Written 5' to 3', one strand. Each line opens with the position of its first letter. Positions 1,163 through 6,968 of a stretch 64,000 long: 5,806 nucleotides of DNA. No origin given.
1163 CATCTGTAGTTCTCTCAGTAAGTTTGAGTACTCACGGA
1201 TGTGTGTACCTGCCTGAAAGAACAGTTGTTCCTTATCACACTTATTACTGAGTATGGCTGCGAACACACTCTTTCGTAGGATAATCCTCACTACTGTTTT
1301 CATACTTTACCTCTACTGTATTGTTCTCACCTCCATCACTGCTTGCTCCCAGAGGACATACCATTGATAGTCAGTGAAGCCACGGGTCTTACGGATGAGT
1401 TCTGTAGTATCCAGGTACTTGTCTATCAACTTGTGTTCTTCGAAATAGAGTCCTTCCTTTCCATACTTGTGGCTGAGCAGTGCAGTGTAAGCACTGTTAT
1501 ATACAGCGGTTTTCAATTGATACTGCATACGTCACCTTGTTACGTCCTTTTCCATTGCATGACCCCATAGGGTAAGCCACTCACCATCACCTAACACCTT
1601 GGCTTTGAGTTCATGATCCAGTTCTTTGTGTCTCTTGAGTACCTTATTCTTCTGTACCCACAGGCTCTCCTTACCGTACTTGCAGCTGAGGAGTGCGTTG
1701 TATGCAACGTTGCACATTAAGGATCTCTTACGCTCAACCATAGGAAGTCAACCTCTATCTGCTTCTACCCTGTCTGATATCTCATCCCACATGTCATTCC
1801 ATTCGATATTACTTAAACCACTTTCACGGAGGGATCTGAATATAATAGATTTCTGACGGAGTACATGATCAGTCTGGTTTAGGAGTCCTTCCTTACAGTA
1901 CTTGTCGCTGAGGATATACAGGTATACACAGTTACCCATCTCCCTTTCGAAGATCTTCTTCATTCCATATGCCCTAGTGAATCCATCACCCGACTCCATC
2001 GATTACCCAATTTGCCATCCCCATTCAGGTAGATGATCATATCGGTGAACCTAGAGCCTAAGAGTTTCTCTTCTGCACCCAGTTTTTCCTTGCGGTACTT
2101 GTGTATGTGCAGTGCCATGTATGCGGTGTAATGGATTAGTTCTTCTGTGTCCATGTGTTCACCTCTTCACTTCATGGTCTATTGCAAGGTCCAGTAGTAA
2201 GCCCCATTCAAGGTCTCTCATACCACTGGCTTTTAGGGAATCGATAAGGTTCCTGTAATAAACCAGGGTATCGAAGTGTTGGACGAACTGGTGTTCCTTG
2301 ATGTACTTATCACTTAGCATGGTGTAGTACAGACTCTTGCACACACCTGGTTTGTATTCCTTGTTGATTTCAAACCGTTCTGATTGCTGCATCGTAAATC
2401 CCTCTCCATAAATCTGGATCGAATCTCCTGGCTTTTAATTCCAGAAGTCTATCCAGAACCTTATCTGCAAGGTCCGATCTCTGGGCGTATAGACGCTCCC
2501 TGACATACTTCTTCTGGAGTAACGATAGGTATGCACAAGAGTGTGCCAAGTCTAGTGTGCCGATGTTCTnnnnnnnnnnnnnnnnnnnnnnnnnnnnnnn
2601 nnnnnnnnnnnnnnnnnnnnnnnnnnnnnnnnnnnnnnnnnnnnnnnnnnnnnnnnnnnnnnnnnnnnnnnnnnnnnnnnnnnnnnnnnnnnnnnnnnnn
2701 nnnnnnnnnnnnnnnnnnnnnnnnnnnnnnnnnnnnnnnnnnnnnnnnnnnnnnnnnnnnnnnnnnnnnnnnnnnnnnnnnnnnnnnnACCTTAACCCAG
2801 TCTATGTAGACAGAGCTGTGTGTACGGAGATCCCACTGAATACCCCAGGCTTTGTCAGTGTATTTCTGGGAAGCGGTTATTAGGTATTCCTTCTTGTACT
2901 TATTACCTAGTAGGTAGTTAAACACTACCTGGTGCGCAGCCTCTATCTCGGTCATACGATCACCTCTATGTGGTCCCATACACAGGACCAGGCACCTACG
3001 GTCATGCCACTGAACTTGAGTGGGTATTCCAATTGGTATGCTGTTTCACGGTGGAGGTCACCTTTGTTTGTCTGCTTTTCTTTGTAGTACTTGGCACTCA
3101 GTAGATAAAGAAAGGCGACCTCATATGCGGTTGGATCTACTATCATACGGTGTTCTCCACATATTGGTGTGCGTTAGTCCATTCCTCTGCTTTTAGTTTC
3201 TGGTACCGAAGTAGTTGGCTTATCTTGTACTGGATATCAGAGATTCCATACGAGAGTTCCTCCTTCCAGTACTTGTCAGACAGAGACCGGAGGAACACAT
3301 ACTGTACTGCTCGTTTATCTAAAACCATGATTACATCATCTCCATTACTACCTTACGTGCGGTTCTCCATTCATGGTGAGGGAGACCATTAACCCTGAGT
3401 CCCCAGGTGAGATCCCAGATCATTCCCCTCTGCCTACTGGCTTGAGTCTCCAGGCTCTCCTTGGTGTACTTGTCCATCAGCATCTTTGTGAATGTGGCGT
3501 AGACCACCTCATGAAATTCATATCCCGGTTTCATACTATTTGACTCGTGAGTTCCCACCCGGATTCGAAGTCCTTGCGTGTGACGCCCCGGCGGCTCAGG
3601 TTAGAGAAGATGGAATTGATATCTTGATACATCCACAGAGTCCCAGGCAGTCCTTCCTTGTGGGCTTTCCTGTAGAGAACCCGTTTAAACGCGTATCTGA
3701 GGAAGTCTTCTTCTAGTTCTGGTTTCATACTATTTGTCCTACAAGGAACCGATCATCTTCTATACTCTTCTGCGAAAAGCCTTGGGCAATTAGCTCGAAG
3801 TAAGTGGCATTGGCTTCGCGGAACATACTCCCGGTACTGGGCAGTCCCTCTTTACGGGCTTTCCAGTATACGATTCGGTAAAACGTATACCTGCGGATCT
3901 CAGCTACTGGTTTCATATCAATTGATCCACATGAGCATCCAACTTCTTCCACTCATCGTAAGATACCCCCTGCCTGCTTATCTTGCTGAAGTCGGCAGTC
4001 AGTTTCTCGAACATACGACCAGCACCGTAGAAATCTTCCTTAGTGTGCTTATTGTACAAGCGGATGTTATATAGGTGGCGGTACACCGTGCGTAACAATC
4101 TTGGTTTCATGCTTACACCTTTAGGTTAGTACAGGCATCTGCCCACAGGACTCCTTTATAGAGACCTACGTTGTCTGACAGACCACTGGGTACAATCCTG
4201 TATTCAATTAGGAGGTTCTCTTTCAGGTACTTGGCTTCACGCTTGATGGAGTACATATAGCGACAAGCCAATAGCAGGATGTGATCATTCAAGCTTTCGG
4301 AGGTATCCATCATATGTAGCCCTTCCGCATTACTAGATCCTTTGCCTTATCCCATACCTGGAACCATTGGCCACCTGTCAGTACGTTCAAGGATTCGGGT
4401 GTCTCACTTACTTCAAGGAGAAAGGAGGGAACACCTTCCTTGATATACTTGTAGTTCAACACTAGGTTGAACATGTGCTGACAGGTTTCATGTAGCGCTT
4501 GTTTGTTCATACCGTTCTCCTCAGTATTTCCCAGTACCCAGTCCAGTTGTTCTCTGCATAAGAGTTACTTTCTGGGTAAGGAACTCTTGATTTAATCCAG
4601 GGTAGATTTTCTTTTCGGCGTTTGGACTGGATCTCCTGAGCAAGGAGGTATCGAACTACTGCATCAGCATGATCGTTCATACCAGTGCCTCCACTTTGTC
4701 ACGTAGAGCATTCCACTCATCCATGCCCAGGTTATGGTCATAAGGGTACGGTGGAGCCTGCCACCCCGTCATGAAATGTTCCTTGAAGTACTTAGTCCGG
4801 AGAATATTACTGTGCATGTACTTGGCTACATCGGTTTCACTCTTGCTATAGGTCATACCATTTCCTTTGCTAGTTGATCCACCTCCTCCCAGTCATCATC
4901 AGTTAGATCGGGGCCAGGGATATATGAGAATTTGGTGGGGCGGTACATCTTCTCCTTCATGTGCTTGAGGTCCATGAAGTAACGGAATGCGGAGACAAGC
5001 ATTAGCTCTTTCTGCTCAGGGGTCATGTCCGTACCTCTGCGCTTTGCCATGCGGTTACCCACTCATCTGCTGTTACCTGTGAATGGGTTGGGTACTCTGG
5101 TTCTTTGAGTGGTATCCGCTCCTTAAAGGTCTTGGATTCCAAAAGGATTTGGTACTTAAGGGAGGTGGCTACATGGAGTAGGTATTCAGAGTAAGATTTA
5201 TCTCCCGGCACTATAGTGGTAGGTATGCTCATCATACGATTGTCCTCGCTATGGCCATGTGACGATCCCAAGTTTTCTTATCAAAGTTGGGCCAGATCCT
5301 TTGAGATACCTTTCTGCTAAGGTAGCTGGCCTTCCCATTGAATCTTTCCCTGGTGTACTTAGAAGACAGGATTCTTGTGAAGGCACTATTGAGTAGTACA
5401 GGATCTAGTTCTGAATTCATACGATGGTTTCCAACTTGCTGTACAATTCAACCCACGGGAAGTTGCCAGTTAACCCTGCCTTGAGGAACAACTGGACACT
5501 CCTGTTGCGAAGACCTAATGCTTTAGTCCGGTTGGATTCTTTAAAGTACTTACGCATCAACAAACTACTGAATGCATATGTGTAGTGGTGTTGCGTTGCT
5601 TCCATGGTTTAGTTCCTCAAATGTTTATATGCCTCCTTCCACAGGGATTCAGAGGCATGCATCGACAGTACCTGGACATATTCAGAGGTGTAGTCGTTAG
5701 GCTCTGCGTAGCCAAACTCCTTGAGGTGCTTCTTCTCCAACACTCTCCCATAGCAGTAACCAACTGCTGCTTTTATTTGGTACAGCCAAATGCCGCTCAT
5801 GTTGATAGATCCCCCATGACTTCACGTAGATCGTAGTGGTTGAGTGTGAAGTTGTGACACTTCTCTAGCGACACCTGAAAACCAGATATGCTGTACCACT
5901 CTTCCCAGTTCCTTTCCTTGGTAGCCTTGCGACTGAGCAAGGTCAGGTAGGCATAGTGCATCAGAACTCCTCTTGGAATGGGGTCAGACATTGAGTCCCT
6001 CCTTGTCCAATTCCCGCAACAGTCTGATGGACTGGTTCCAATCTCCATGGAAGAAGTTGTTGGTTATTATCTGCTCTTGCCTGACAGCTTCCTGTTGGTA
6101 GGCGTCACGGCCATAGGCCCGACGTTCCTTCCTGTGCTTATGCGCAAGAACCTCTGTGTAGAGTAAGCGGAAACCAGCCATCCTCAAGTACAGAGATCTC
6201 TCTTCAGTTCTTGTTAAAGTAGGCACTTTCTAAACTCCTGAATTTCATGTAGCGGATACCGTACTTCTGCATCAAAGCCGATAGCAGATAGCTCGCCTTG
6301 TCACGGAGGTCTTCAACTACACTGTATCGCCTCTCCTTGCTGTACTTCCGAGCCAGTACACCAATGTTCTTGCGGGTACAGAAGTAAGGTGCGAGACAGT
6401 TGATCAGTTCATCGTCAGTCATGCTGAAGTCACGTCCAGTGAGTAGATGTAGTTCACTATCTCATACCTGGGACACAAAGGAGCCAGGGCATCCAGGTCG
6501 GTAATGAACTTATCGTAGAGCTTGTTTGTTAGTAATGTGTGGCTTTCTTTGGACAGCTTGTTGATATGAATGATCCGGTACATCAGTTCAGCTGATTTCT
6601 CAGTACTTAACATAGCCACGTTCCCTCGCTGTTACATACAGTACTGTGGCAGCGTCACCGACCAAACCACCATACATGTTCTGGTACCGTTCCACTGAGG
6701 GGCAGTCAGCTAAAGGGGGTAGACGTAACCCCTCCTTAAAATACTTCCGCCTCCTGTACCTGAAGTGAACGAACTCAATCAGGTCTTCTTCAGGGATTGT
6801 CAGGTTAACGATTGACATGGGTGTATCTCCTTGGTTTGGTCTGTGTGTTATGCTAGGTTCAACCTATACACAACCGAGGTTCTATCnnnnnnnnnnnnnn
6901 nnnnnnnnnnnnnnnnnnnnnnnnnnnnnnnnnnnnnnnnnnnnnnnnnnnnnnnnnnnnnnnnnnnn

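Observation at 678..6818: Tandem array of 31 paralogous small genes with a shared K[YH]xKE motif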

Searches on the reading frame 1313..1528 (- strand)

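Call 7: search_protein_families(library=phrogs, proteins=[window:1313-1528:-], max_evalue=1)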
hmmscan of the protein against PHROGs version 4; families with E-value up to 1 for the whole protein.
window:1313-1528:- (71 aa): 2 families
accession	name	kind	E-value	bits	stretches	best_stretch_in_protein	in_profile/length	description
phrog_6063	-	unknown function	9.3e-20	71.3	1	4-67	2-64/64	-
phrog_37547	-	unknown function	0.004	18.1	1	9-40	7-38/64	-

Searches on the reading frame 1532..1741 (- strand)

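Call 7: search_protein_families(library=phrogs, proteins=[window:1532-1741:-], max_evalue=1)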
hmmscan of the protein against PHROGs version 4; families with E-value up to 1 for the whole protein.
window:1532-1741:- (69 aa): 1 family
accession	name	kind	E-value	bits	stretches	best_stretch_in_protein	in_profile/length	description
phrog_6063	-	unknown function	5.3e-22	78.5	1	5-65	3-63/64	-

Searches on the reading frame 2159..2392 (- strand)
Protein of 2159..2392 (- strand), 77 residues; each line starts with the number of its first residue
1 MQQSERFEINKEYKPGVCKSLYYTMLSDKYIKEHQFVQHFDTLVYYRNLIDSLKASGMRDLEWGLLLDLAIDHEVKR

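Call 7: search_protein_families(library=phrogs, proteins=[window:2159-2392:-], max_evalue=1)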
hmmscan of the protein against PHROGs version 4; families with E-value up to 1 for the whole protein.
window:2159-2392:- (77 aa): 3 families
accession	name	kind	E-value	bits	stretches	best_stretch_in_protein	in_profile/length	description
phrog_6063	-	unknown function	1e-20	74.4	1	11-73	1-63/64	-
phrog_38398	-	unknown function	0.032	15.7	1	4-32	3-31/70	-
phrog_30412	-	unknown function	0.095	13.7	1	17-37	10-30/59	-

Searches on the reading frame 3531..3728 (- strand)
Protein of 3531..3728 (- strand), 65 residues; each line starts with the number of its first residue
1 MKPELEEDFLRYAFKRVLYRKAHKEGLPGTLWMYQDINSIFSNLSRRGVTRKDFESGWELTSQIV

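Call 7: search_protein_families(library=phrogs, proteins=[window:3531-3728:-], max_evalue=1)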
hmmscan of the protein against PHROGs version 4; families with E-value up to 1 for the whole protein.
window:3531-3728:- (65 aa): 2 families
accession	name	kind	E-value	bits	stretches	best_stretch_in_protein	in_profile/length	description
phrog_11216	-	unknown function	9.3e-32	109.8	1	1-65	1-65/65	-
phrog_20300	-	unknown function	0.23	12.9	1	14-55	34-72/72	-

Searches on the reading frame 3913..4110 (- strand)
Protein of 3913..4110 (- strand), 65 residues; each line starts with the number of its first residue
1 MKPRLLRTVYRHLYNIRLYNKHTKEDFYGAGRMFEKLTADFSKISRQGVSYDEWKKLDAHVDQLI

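Call 7: search_protein_families(library=phrogs, proteins=[window:3913-4110:-], max_evalue=1)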
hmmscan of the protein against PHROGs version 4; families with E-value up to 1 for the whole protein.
window:3913-4110:- (65 aa): 6 families
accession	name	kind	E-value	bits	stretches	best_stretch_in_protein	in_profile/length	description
phrog_11216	-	unknown function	8.4e-31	106.7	1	1-65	1-65/65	-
phrog_22738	-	unknown function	0.025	15.5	1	5-49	11-54/113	-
phrog_6063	-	unknown function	0.056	14.4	1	7-61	5-60/64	-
phrog_35524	-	unknown function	0.15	13.2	1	41-59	12-30/47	-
phrog_23345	-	unknown function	0.18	12.3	1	16-51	35-69/258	-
phrog_11045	-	unknown function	0.2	13.1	1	12-53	37-78/89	-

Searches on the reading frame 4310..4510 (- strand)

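Call 7: search_protein_families(library=phrogs, proteins=[window:4310-4510:-], max_evalue=1)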
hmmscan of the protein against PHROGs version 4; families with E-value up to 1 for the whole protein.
window:4310-4510:- (66 aa): 5 families
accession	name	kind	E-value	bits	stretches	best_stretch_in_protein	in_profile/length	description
phrog_6063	-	unknown function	4.3e-10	40.4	1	5-60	3-64/64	-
phrog_11216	-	unknown function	0.029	15.3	1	4-29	4-29/65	-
phrog_38600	-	unknown function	0.098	13.6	1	5-57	19-67/70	-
phrog_4903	-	unknown function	0.14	13.1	0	8-22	35-49/64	-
phrog_29296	-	unknown function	0.18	13.2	1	25-53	11-37/43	-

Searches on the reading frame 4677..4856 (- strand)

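Call 7: search_protein_families(library=phrogs, proteins=[window:4677-4856:-], max_evalue=1)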
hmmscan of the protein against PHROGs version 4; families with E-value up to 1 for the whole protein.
window:4677-4856:- (59 aa): 3 families
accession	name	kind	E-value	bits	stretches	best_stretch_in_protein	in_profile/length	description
phrog_30412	-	unknown function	5e-38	129.9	1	1-59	1-59/59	-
phrog_6063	-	unknown function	0.00012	23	1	6-27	3-24/64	-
phrog_11216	-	unknown function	0.037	15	1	6-28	5-27/65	-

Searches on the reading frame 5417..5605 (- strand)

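Call 7: search_protein_families(library=phrogs, proteins=[window:5417-5605:-], max_evalue=1)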
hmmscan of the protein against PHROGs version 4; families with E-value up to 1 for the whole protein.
window:5417-5605:- (62 aa): 2 families
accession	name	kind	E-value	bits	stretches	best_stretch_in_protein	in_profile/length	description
phrog_6063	-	unknown function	8.9e-20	71.4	1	1-62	1-64/64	-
phrog_30412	-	unknown function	0.25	12.4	1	10-27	13-30/59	-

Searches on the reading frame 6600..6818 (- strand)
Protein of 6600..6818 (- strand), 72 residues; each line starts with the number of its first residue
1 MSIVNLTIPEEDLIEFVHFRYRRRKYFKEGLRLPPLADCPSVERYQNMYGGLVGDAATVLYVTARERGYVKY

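Call 7: search_protein_families(library=phrogs, proteins=[window:6600-6818:-], max_evalue=1)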
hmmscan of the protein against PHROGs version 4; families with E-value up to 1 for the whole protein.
window:6600-6818:- (72 aa): 2 families
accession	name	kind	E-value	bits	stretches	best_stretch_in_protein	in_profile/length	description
phrog_37873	-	unknown function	2.2e-50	169.7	1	1-72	1-72/72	-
phrog_11731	-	unknown function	0.32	11.7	1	23-67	50-97/205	-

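Call 72: predict_structure(alignment_id=A2)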
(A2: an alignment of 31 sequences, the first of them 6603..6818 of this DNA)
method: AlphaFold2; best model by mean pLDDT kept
length: 72 residues; sequences in the alignment: 31
mean_pLDDT: 77.1   pTM: 0.51
mean pLDDT of the five models: 77.1, 73.8, 73.6, 71.9, 69.9
residues with pLDDT >= 90: 11; 70-90: 39; 50-70: 20; < 50: 2
segments of 3 or more residues with pLDDT < 50: none
pLDDT, mean of each block of 10 residues (from residue 1): 66 87 93 79 67 68 81 71
secondary structure, 60 per line:
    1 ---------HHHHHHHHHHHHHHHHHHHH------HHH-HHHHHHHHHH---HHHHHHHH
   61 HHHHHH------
elements in order: H10-29 H40-49 H53-66

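Call 82: search_protein_families(library=phrogs, alignment_id=A2, max_evalue=0.001)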
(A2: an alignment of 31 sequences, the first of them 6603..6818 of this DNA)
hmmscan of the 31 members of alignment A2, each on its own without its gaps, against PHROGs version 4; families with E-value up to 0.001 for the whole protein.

A. member 1, window:6603-6818:- (72 aa): 1 family
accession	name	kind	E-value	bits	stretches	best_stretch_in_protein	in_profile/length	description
phrog_37873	-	unknown function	2.2e-50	169.7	1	1-72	1-72/72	-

B. families by the number of members that match (of 31 scanned): 13 families
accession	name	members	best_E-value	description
phrog_6063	-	16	3.1e-24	-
phrog_11216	-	7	9.3e-32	-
phrog_37201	-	1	5.1e-56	-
phrog_37873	-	1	2.2e-50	-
phrog_36575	-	1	1.7e-49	-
phrog_34342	-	1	5.2e-49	-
phrog_34467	-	1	1.2e-48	-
phrog_38600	-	1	4.6e-47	-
phrog_34093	-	1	2.4e-45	-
phrog_37547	-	1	2.8e-44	-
phrog_36622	-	1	3.1e-42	-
phrog_30412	-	1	5e-38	-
phrog_32522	-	1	3.8e-36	-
